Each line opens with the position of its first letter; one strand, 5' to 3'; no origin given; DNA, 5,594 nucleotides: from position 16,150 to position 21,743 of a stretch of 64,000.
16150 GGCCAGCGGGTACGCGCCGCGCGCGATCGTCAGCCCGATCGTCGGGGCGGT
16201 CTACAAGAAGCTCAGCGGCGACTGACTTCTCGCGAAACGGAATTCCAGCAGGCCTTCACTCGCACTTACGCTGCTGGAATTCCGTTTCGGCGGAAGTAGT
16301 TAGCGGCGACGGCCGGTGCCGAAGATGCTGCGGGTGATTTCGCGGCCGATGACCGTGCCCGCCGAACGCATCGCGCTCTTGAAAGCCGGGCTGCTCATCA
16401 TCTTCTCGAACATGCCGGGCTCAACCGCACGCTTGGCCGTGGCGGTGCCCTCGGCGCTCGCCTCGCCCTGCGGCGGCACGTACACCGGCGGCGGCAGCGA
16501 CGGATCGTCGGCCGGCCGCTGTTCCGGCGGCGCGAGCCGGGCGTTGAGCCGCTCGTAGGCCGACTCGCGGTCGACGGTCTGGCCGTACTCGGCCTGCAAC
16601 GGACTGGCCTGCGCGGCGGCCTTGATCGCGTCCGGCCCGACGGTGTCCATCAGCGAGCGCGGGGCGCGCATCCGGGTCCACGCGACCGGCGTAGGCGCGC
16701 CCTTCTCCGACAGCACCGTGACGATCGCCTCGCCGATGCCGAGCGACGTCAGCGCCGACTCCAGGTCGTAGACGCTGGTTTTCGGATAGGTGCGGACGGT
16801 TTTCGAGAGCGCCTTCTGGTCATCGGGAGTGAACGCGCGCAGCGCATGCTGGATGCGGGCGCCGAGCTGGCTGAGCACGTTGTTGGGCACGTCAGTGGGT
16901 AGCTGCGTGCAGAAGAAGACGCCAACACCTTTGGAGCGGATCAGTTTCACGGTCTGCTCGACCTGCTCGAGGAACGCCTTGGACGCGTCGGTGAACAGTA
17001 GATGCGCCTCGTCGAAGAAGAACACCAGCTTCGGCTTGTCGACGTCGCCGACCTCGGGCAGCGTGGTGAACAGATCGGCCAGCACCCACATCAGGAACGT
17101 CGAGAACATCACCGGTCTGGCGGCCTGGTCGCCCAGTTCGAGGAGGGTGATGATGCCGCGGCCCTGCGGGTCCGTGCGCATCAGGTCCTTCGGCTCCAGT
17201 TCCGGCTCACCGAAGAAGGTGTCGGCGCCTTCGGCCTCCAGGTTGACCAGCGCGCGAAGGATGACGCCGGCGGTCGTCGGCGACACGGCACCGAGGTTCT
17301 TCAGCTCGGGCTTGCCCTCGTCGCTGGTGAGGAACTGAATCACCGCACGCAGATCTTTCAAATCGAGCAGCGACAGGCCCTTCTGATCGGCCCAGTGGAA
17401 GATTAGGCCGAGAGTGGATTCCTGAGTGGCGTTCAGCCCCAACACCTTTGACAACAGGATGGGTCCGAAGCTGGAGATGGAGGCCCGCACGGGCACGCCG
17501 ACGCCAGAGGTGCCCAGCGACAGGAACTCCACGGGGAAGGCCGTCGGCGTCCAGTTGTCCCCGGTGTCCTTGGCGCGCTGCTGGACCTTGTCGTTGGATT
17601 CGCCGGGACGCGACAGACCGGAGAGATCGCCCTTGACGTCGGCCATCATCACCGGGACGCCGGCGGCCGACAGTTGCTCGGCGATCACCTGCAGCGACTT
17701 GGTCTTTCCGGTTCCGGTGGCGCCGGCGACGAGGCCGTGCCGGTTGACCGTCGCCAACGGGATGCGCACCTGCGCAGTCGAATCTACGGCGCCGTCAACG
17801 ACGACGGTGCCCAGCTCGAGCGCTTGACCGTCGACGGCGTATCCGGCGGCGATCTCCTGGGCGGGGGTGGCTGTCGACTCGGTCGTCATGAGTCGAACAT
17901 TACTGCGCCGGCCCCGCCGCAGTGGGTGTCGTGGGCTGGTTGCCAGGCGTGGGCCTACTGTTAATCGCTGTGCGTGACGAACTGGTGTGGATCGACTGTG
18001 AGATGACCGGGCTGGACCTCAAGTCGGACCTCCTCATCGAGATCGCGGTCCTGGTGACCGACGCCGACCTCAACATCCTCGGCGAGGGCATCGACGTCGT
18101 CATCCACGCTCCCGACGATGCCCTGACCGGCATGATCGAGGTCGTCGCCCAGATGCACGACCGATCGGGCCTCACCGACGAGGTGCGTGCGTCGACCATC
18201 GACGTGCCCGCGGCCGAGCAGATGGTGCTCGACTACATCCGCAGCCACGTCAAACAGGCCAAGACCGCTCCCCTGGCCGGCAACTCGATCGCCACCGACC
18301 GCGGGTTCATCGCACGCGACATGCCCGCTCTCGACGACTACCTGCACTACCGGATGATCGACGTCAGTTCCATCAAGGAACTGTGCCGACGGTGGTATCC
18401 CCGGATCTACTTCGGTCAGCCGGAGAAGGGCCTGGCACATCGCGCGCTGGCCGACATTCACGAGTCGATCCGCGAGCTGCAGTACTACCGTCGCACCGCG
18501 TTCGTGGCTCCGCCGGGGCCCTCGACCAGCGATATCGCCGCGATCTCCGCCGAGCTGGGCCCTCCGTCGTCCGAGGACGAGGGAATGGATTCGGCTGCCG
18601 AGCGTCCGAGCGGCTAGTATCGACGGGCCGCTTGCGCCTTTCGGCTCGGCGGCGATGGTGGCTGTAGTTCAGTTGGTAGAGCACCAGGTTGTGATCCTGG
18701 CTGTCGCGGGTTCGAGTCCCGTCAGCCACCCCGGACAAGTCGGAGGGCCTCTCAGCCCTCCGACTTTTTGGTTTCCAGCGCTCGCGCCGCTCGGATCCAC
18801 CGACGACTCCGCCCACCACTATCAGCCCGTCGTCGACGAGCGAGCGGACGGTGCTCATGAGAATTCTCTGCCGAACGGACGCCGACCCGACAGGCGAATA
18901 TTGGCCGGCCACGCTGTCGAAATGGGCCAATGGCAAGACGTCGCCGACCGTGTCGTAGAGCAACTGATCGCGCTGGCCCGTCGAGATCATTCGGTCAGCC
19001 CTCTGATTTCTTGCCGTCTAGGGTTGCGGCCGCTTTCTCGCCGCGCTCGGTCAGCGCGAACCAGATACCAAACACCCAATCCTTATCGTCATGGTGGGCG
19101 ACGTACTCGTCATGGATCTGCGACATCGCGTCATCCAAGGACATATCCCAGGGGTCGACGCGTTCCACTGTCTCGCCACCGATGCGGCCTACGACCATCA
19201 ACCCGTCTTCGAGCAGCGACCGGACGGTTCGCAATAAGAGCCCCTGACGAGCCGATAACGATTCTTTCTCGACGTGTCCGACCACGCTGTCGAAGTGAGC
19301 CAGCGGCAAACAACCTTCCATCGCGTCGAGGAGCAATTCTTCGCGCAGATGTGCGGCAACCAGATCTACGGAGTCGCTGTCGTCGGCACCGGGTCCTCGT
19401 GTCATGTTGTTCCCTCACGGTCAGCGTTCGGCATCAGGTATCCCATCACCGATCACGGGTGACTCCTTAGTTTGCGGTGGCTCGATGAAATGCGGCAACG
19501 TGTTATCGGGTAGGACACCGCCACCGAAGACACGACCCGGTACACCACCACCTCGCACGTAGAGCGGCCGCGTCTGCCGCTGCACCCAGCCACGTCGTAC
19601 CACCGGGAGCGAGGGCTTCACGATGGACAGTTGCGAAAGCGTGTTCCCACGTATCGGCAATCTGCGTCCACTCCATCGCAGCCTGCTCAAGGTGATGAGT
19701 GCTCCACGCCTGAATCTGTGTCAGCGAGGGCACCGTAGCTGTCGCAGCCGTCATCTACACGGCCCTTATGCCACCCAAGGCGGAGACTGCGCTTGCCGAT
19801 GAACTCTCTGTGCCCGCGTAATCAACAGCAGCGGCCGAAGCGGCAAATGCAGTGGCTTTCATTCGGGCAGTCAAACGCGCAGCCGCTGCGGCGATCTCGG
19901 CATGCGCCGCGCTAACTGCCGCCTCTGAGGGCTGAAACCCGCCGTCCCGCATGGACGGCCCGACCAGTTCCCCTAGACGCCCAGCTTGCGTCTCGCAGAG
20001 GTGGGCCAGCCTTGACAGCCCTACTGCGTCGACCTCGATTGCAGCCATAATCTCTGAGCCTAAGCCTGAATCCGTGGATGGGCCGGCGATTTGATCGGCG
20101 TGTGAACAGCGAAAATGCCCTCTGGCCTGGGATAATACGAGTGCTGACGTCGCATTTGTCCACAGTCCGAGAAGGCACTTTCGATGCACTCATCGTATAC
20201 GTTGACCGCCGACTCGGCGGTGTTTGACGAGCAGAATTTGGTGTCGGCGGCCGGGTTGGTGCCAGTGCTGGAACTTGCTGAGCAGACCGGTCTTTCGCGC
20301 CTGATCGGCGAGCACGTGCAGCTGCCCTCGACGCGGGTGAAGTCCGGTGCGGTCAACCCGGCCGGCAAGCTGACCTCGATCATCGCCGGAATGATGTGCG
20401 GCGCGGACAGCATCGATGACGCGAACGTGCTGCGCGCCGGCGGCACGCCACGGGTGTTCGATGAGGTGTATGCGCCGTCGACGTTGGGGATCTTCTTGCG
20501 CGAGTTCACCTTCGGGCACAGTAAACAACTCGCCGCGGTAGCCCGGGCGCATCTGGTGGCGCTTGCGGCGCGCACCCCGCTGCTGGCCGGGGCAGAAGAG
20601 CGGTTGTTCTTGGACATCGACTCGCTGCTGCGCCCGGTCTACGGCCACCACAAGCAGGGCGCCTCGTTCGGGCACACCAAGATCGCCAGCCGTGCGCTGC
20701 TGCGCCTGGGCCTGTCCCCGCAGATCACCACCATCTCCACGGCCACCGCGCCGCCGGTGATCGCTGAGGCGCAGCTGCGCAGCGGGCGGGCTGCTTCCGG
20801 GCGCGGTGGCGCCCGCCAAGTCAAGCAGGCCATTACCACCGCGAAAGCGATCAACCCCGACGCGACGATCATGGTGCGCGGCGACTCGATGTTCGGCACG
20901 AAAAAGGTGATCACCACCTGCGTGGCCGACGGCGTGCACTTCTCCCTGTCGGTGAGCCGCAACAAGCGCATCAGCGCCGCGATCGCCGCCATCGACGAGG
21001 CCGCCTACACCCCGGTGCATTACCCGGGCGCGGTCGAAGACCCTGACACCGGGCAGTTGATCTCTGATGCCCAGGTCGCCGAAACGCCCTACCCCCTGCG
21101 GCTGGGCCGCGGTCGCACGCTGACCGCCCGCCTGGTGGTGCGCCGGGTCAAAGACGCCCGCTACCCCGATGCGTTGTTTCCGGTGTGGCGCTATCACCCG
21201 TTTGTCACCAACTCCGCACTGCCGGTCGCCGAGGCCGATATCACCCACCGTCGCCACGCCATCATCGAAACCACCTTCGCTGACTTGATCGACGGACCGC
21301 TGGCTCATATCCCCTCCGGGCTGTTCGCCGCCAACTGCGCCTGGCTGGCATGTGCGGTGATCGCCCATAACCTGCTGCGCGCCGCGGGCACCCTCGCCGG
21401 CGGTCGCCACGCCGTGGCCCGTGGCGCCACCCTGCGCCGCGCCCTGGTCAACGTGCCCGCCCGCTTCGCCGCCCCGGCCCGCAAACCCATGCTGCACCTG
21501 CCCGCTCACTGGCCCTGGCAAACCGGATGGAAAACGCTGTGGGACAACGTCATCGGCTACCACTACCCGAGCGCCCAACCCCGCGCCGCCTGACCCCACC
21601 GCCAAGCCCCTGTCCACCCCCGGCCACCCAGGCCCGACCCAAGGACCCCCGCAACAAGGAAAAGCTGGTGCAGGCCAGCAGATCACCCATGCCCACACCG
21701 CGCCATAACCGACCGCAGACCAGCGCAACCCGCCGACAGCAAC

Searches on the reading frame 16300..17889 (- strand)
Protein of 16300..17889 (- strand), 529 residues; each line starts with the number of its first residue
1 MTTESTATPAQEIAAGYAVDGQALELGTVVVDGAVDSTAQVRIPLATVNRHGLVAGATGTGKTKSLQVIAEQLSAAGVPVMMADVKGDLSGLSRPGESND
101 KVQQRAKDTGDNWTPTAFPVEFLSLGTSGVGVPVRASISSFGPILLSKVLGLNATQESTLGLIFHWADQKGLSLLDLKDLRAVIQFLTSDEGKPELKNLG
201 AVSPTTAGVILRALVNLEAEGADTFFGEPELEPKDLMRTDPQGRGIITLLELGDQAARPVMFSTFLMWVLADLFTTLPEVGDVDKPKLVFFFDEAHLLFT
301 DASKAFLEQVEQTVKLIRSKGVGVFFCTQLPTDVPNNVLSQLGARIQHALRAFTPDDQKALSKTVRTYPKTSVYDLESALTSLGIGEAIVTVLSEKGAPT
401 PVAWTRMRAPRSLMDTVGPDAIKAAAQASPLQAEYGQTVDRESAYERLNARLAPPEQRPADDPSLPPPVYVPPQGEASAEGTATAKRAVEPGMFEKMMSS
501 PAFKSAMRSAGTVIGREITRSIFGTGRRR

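Call 42: search_protein_families(library=ncbifam, proteins=[window:16300-17889:-], max_evalue=0.00001)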
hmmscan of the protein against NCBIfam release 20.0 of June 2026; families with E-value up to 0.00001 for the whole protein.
window:16300-17889:- (529 aa): 5 families
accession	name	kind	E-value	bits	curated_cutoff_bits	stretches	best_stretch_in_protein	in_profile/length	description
NF053655.1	CedD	equivalog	2.8e-12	46.1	600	0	24-90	199-262/527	DNA-translocating ATPase CedD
NF040937.1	HerA_Thermprot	equivalog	9.2e-11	40.8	800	0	288-390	351-448/487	DNA double-strand break repair helicase HerA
NF041017.1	DNA_import_CedB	equivalog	9e-08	31.2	700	0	47-90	273-317/590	DNA import protein CedB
NF040819.1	helicase_HerA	equivalog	1.2e-06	27.4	970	0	293-390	409-501/561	DNA double-strand break repair helicase HerA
NF045975.1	VirB4_plasma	equivalog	1.5e-06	26.2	590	0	286-333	759-806/894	Mbov_0397 family ICE element conjugal transfer ATPase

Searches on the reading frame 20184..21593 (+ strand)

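Call 42: search_protein_families(library=ncbifam, proteins=[window:20184-21593:+], max_evalue=0.00001)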
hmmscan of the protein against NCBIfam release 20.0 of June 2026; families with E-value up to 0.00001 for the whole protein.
window:20184-21593:+ (469 aa): 1 family
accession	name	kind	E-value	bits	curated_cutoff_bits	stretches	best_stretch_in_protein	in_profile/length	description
NF033539.1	transpos_IS1380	equivalog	6.7e-84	281.9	180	1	12-443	2-419/419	IS1380 family transposase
